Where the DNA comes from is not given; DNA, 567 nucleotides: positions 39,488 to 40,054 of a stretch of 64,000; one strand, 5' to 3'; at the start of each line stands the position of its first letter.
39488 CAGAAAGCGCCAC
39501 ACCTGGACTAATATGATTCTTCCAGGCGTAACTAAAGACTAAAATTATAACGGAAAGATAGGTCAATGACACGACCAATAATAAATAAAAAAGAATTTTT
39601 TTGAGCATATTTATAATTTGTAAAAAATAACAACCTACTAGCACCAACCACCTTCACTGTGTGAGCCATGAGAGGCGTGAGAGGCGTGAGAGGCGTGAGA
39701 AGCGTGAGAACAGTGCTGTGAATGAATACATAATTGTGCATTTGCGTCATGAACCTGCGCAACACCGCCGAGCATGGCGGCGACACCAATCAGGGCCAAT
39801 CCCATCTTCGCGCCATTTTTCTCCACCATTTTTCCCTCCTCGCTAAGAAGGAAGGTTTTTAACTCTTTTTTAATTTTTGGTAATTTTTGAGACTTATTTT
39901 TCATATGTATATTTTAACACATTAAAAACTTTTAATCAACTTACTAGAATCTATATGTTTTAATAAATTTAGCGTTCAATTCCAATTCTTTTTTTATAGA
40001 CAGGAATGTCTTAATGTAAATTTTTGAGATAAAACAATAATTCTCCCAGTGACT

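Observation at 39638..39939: HxsA-like precursor: leader-like N-half, (His-Xaa-Ser)n core on a 9-bp DNA tandem repeat, C-terminal GGWC, own promoter and strong SD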

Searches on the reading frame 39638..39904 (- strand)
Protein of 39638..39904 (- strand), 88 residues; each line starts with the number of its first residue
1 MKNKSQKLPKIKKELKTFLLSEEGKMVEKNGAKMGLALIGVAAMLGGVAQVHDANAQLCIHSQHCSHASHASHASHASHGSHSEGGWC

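Call 6: search_protein_families(library=ncbifam, proteins=[window:39638-39904:-], max_evalue=0.01)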
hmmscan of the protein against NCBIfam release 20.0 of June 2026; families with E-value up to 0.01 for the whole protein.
window:39638-39904:- (88 aa): 4 families
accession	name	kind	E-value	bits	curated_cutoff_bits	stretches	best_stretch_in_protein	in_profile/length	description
NF038313.3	HisXaaSer_A4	exception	6.4e-12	46.2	55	1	7-83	1-73/93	His-Xaa-Ser repeat protein HxsA4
NF038309.1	HisXaaSer_A3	equivalog_domain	3.5e-10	39.5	65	1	8-83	2-74/81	His-Xaa-Ser repeat protein HxsA3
TIGR03979.1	His_Ser_Rich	equivalog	1.2e-06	28.6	121.65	1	60-86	53-79/190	His-Xaa-Ser repeat protein HxsA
NF038296.1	HisXaaSer_A2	equivalog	0.00012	23.1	48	1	59-81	72-94/96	His-Xaa-Ser repeat protein HxsA2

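Call 7: search_protein_families(library=pfam, proteins=[window:39638-39904:-], max_evalue=0.01)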
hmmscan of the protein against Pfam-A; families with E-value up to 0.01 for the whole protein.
window:39638-39904:- (88 aa): 0 families

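Call 17: find_encoding_contigs(protein=window:39638-39904:-, flank=10000, max_places=6)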
Protein window:39638-39904:- (88 aa): 7 contigs read that carry it; 3 places shown.
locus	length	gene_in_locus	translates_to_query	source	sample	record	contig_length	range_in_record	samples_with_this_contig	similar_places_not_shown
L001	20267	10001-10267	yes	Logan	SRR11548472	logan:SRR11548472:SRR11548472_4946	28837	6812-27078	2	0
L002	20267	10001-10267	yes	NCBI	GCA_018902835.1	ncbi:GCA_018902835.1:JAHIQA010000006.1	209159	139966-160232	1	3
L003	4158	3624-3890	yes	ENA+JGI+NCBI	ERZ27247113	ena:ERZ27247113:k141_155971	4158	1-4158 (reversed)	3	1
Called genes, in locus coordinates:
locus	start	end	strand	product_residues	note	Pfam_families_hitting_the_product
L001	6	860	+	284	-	PF04240:Caroten_synth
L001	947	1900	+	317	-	PF01136:Peptidase_U32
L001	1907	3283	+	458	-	PF03848:TehB (weak), PF13489:Methyltransf_23, PF13847:Methyltransf_31, PF08241:Methyltransf_11, PF08242:Methyltransf_12, PF13649:Methyltransf_25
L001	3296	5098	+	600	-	PF02624:YcaO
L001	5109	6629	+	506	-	PF01040:UbiA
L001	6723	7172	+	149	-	PF27806:HxsD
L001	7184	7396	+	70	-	-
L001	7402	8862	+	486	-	PF04055:Radical_SAM, PF13353:Fer4_12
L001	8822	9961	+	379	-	PF04055:Radical_SAM, PF13353:Fer4_12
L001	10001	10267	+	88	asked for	-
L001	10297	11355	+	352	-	-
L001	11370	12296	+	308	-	-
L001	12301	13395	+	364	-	PF13353:Fer4_12, PF04055:Radical_SAM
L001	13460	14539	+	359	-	PF04055:Radical_SAM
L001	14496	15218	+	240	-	PF01902:Diphthami_syn_2_N, PF28410:Diphthami_syn_2_C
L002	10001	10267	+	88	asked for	-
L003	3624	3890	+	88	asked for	-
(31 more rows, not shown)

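Call 20: find_homologous_proteins(query=window:39638-39904:-, max_evalue=0.01)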
Query window:39638-39904:- (88 aa): 133 proteins with E <= 0.01 among 778 candidates; the best 120 are listed.
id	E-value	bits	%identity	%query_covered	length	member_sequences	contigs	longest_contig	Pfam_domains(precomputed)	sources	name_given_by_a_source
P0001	2.0e-22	97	55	99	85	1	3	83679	-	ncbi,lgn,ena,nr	ncbi:MAG: hypothetical protein KAJ18_04060 [Candidatus Omnitrophica bacterium]|nr:hypothetical prote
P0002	7.1e-22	95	58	95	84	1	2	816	-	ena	-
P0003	2.2e-21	93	55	70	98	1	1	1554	-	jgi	jgi:hypothetical protein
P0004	2.1e-18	84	51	63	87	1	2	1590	-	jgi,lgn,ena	-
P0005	5.0e-17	79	56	65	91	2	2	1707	-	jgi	jgi:hypothetical protein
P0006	1.5e-16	78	54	59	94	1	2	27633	-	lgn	-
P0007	1.5e-16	78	51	98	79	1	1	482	-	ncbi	-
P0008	2.3e-16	77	53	67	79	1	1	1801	-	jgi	jgi:hypothetical protein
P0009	2.5e-16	77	50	60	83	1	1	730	-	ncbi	-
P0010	3.1e-16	77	49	99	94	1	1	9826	-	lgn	-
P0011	4.3e-16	76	45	83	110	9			-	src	-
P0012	7.7e-16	76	71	39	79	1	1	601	-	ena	-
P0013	1.3e-15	75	71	39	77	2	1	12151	-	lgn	-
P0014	1.5e-15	75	45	72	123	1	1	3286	-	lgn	-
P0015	2.1e-15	74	55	94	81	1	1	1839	-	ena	-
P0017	3.2e-15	74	47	65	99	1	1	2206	-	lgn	-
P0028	5.7e-13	66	52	64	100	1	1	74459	-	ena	-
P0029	5.9e-13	66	43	69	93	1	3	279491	-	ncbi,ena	-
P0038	4.2e-12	64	34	95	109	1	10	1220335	-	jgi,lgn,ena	-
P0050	4.8e-11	60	35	94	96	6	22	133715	-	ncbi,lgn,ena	-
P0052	8.1e-11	60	43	84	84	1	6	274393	-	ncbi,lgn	-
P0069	4.0e-9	54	38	78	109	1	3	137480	-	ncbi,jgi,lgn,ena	-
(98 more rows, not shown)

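Call 23: list_cluster_members(proteins=[window:39638-39904:-, window:41043-42503:-, window:39944-41083:-, window:42733-43182:-])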
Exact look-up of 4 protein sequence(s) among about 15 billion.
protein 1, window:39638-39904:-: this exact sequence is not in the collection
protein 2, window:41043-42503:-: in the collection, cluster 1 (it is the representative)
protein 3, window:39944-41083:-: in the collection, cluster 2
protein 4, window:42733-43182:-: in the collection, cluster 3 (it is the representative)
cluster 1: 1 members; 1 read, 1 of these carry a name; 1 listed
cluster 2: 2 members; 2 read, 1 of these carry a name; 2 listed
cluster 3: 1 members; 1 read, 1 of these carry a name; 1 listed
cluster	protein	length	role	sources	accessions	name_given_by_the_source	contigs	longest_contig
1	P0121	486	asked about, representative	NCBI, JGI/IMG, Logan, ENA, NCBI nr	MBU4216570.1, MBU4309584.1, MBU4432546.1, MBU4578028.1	His-Xaa-Ser system radical SAM maturase HxsB [Candidatus Parcubacteria bacterium] | His-Xaa-Ser system radical SAM maturase HxsB [Patescibacteria group bacterium]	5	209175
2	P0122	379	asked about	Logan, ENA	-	-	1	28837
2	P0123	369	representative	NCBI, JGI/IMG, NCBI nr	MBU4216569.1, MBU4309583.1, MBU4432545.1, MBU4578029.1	radical SAM protein [Candidatus Parcubacteria bacterium] | 4Fe-4S cluster-binding domain-containing protein [Patescibacteria group bacterium]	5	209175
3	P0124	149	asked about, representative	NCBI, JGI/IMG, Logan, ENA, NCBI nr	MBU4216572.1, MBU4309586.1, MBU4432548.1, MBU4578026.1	His-Xaa-Ser system protein HxsD [Candidatus Parcubacteria bacterium] | His-Xaa-Ser system protein HxsD [Patescibacteria group bacterium]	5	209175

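Call 24: find_encoding_contigs(protein=P0001, flank=10000, max_places=1)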
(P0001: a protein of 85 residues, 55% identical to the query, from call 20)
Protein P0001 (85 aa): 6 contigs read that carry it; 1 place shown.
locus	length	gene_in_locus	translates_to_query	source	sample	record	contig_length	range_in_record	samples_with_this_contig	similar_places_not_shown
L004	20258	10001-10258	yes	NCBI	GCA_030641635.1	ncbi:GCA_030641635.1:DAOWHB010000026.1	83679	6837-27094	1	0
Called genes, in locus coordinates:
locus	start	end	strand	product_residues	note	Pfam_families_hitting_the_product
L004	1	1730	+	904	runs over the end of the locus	PF00133:tRNA-synt_1, PF01406:tRNA-synt_1e (faint), PF09334:tRNA-synt_1g, PF13603:tRNA-synt_1_2, PF08264:Anticodon_1, PF10458:Val_tRNA-synt_C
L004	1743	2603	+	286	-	PF02749:QRPTase_N, PF01729:QRPTase_C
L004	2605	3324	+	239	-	-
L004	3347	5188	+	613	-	PF02517:Rce1-like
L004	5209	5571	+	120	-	-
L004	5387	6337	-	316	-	-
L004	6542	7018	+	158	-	PF27806:HxsD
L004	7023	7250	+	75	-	-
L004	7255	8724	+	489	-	PF04055:Radical_SAM, PF13353:Fer4_12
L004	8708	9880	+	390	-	PF04055:Radical_SAM, PF13353:Fer4_12 (weak)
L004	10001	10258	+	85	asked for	-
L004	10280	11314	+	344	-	-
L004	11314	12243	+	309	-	-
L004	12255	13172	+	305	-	PF19156:DUF5838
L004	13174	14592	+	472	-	PF02310:B12-binding, PF04055:Radical_SAM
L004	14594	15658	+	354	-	PF04055:Radical_SAM, PF13353:Fer4_12 (weak)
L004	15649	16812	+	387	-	PF04055:Radical_SAM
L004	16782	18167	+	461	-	PF04055:Radical_SAM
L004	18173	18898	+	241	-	PF01902:Diphthami_syn_2_N, PF28410:Diphthami_syn_2_C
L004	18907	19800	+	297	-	PF04055:Radical_SAM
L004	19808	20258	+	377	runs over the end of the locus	PF04055:Radical_SAM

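Call 25: find_encoding_contigs(protein=P0028, flank=10000, max_places=1)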
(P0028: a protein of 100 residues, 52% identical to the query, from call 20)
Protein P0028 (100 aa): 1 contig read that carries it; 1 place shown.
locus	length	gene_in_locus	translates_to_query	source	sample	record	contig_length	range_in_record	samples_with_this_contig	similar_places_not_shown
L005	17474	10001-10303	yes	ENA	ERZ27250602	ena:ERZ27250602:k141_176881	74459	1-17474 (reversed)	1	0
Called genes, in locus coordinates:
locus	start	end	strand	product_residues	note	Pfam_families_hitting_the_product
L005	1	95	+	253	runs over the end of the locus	PF03291:mRNA_G-N7_MeTrfase (weak), PF08003:Methyltransf_9, PF13489:Methyltransf_23, PF07021:MetW (weak), PF13847:Methyltransf_31, PF08241:Methyltransf_11, PF08242:Methyltransf_12, PF13649:Methyltransf_25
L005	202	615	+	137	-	-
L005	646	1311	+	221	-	PF13884:Peptidase_S74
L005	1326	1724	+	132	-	PF27806:HxsD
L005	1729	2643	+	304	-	-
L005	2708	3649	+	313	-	-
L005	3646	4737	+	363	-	PF13353:Fer4_12 (weak), PF04055:Radical_SAM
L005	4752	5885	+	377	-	PF04055:Radical_SAM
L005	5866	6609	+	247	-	PF01902:Diphthami_syn_2_N, PF28410:Diphthami_syn_2_C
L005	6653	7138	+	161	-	PF27806:HxsD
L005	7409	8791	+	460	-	PF04055:Radical_SAM, PF13353:Fer4_12 (weak)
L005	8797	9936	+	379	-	PF04055:Radical_SAM, PF13353:Fer4_12 (weak)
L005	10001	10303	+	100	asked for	-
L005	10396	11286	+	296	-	PF04055:Radical_SAM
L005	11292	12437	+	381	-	PF04055:Radical_SAM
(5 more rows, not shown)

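Call 26: find_encoding_contigs(protein=P0038, flank=10000, max_places=1)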
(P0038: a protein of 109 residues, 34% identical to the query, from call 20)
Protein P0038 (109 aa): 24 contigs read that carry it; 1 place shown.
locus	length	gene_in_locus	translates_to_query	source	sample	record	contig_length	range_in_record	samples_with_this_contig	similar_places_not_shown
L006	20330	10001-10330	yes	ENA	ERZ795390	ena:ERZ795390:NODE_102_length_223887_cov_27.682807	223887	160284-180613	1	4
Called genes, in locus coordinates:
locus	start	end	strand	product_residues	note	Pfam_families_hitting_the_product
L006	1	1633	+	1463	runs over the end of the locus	PF16656:Pur_ac_phosph_N (faint), PF00041:fn3 (faint)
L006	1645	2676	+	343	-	PF03687:UPF0164 (weak), PF19572:PorV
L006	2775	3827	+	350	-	PF07854:DUF1646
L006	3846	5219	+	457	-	PF01212:Beta_elim_lyase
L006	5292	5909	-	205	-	PF00005:ABC_tran, PF02463:SMC_N (faint)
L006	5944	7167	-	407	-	PF12704:MacB_PCD, PF02687:FtsX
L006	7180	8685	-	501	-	PF01336:tRNA_anti-codon, PF00152:tRNA-synt_2, PF01409:tRNA-synt_2d (faint)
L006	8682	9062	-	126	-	PF00072:Response_reg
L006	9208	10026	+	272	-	-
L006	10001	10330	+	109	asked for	-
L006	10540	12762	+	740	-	PF03971:IDH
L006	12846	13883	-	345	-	PF01136:Peptidase_U32 (weak)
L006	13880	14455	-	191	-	-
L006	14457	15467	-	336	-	PF00483:NTP_transferase, PF24894:Hexapep_GlmU (faint)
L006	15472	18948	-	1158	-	PF05977:MFS_3, PF07690:MFS_1, PF01553:Acyltransferase, PF00501:AMP-binding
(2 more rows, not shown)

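Call 27: find_encoding_contigs(protein=P0029, flank=10000, max_places=1)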
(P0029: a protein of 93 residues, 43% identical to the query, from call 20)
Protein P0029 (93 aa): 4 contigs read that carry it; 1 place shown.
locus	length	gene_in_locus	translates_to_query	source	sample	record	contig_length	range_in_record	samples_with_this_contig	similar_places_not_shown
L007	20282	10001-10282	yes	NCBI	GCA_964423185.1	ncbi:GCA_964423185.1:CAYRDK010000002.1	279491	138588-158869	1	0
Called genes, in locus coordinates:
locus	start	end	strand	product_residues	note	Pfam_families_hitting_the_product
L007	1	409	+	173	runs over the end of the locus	-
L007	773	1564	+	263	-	-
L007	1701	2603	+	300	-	PF04467:DUF483 (weak)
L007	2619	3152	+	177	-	PF01209:Ubie_methyltran, PF02390:Methyltransf_4, PF13847:Methyltransf_31, PF08241:Methyltransf_11, PF08242:Methyltransf_12, PF13649:Methyltransf_25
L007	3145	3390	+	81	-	-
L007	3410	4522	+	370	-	PF04055:Radical_SAM, PF13353:Fer4_12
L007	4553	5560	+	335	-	PF01136:Peptidase_U32 (weak)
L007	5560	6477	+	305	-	-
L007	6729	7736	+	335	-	PF04055:Radical_SAM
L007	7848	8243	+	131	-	PF27806:HxsD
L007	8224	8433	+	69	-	-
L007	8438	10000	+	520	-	PF04055:Radical_SAM, PF13353:Fer4_12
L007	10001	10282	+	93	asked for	-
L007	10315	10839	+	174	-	-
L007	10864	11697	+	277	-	PF04055:Radical_SAM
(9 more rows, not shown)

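Call 28: find_encoding_contigs(protein=P0050, flank=10000, max_places=1)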
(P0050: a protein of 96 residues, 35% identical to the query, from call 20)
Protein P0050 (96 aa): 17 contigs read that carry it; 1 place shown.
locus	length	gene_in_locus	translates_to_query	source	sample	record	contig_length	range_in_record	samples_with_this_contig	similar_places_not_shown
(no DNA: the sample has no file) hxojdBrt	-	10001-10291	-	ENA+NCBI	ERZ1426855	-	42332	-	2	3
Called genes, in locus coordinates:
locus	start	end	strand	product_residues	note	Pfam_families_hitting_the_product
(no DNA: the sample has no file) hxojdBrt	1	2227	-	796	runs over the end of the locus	PF07244:POTRA, PF08479:POTRA_2 (faint), PF07244:POTRA, PF01103:Omp85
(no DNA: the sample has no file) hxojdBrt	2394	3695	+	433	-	PF13638:PIN_4, PF02562:PhoH, PF13245:AAA_19 (faint), PF13604:AAA_30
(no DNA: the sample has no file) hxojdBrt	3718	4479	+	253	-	-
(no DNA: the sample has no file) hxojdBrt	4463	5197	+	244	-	PF00535:Glycos_transf_2, PF13641:Glyco_tranf_2_3 (weak)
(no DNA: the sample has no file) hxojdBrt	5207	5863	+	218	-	-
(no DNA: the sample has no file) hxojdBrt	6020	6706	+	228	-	-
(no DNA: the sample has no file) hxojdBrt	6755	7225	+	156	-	PF27806:HxsD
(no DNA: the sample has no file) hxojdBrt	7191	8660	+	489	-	PF13353:Fer4_12, PF04055:Radical_SAM, PF13186:SPASM (faint)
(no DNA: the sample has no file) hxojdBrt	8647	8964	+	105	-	PF27806:HxsD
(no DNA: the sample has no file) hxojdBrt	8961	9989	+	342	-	-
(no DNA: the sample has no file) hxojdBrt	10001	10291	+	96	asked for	-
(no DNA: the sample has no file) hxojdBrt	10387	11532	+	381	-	PF04055:Radical_SAM, PF13353:Fer4_12 (weak)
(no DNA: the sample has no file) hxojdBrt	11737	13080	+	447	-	PF01266:DAO, PF01593:Amino_oxidase, PF13450:NAD_binding_8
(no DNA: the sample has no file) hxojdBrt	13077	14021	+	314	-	PF00483:NTP_transferase, PF12804:NTP_transf_3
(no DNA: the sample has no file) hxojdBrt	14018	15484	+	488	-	PF02310:B12-binding, PF04055:Radical_SAM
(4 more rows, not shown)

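Call 29: find_encoding_contigs(protein=P0069, flank=10000, max_places=1)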
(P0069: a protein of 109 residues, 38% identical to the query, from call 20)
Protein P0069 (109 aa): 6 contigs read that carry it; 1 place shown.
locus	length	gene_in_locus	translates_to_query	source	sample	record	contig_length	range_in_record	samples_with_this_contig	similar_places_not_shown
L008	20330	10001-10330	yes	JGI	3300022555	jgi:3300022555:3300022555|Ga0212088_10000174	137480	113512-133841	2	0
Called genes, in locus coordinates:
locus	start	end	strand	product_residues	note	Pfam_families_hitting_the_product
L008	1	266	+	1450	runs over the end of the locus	-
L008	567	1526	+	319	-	PF04055:Radical_SAM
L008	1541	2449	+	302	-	PF04055:Radical_SAM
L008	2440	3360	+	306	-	PF04055:Radical_SAM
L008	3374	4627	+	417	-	PF00266:Aminotran_5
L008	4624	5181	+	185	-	-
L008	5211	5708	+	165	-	-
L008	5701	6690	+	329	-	PF04055:Radical_SAM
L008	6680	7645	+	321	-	-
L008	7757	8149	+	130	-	PF27806:HxsD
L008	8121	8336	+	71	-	-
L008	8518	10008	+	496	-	PF13353:Fer4_12 (weak), PF04055:Radical_SAM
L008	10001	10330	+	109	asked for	-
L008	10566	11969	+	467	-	PF02310:B12-binding, PF04055:Radical_SAM (weak)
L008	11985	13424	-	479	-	PF04055:Radical_SAM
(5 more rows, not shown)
